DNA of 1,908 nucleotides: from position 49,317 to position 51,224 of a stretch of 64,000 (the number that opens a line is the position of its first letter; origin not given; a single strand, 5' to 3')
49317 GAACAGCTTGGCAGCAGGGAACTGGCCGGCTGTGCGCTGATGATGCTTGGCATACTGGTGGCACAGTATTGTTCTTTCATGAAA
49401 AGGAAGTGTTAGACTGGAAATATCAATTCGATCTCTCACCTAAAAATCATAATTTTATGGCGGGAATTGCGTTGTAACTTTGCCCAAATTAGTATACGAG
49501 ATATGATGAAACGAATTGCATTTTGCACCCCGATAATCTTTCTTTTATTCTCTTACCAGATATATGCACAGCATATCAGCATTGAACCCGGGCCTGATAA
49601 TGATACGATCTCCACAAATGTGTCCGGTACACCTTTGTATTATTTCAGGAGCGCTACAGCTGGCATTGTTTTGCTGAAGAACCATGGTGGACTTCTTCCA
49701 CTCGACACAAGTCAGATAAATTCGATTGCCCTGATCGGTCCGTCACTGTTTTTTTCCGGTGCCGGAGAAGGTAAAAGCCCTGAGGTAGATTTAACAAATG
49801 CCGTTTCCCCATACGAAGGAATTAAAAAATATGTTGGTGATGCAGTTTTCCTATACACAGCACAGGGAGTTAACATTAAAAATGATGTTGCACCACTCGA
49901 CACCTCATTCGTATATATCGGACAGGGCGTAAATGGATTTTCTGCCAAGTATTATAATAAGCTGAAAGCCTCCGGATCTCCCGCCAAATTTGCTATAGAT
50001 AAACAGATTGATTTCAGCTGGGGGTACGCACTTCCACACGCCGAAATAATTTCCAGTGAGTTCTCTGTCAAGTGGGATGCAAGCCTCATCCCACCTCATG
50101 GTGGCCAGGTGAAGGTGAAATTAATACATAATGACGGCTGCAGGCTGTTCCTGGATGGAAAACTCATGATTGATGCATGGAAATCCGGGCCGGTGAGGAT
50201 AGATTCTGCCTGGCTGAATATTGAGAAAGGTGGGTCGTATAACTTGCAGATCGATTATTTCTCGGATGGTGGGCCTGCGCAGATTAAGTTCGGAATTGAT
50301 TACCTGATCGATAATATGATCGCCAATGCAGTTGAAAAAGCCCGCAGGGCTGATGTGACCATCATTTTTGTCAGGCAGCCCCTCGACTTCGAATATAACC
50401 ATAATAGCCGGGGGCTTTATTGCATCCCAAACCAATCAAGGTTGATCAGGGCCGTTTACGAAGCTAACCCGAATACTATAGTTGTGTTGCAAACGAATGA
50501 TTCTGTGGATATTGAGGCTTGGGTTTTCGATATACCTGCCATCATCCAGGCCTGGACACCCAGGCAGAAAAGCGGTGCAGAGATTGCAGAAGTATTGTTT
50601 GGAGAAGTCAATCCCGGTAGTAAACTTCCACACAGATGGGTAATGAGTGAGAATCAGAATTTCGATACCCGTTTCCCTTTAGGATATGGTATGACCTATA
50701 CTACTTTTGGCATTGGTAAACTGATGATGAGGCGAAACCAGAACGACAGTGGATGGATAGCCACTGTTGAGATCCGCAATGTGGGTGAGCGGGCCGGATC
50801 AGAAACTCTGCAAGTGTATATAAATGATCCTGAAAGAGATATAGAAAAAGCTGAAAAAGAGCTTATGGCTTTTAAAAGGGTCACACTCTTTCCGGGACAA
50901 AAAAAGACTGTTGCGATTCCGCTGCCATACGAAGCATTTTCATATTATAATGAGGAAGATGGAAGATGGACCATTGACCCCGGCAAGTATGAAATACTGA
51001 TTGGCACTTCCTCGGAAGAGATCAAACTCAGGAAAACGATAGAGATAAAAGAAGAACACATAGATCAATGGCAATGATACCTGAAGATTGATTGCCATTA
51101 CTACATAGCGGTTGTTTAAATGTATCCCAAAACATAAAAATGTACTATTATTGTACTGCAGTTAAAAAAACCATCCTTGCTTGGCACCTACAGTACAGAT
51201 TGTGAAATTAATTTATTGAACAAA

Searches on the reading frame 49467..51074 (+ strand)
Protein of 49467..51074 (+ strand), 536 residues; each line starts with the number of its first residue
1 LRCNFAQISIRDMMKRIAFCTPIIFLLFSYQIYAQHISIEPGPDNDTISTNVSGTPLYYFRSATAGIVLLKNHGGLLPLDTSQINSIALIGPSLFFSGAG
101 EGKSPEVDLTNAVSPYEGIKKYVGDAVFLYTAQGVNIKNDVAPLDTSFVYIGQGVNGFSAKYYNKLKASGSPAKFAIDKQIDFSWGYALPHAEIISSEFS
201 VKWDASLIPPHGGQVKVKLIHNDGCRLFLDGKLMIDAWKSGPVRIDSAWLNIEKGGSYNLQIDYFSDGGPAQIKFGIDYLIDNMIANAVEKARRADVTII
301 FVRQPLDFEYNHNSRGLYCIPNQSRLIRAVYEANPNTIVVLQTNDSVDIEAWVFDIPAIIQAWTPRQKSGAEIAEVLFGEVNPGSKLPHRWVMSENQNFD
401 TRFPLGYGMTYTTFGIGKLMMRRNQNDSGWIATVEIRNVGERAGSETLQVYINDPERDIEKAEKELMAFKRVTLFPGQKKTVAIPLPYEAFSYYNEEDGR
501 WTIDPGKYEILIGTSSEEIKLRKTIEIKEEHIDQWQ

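Call 3: search_protein_families(library=pfam, proteins=[window:49467-51074:+], max_evalue=0.01)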
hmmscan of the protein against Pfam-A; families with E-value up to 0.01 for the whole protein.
window:49467-51074:+ (536 aa): 3 families
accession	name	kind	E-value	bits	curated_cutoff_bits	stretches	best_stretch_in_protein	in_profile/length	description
PF01915.27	Glyco_hydro_3_C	-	6.4e-41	141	31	1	67-411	1-200/200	Glycosyl hydrolase family 3 C-terminal domain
PF14310.12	Fn3-like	-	1.9e-22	79.6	25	1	446-516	1-71/71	Fibronectin type III-like domain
PF07691.17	PA14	-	7.7e-16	58.7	24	1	156-273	3-127/147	PA14 domain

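Call 55: search_protein_families(library=ncbifam, proteins=[window:49467-51074:+], max_evalue=0.00001)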
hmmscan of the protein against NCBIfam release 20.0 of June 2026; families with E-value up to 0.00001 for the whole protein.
window:49467-51074:+ (536 aa): 7 families
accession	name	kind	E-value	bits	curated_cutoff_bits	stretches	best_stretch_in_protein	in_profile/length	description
NF041776.1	xylosidase_Xyl3A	equivalog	4.9e-59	200.1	1250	1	63-524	353-844/846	xylan 1,4-beta-xylosidase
NF041610.1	alph_arabinopyran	equivalog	2.2e-46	158.4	1300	2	400-530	527-656/738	exo-alpha-(1->6)-L-arabinopyranosidase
NF041579.1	betaxyl_Flavo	equivalog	7.9e-41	140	1350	3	402-523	588-710/716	beta-xylosidase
NF011678.0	PRK15098.1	equivalog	2.7e-38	131.9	666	2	401-521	638-759/765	beta-glucosidase BglX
NF052330.1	BetGlucosiCelf0468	equivalog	3.2e-33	115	1300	2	403-521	694-816/817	beta-d-glucosidase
NF052331.1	Bet13-16Glucosase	equivalog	2.5e-32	111.9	1330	1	263-523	463-744/750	exo-beta-d-1,3/1,6-glucosidase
NF052329.1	XyloArabinsidase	equivalog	7.3e-29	100.4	1050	1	285-527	463-731/750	beta-xylosidase/alpha-l-arabinosidase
